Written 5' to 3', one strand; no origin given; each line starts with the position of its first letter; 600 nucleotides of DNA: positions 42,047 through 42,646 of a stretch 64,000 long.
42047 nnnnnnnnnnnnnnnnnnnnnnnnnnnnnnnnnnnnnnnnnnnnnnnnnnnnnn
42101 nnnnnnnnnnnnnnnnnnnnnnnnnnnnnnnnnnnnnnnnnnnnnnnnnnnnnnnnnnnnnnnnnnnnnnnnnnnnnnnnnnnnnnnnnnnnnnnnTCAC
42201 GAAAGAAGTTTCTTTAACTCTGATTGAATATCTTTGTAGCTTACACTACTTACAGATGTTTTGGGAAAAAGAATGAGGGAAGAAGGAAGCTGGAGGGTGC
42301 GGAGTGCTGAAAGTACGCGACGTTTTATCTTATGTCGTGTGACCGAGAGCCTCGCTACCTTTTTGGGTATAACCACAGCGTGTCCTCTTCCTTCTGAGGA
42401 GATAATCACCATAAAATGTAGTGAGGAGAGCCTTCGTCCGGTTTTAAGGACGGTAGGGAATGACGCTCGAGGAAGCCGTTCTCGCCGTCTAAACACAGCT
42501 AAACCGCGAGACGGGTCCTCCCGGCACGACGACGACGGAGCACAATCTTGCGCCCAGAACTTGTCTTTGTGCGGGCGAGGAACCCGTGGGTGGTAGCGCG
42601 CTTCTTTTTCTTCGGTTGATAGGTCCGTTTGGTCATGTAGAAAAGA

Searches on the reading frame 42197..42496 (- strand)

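Call 6: search_protein_families(library=pfam, proteins=[window:42197-42496:-])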
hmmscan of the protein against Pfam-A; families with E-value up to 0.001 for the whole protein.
window:42197-42496:- (99 aa): 1 family
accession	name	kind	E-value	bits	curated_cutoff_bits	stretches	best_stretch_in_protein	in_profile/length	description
PF00825.24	Ribonuclease_P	-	2.8e-13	50.3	22.3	1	3-98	2-105/109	Ribonuclease P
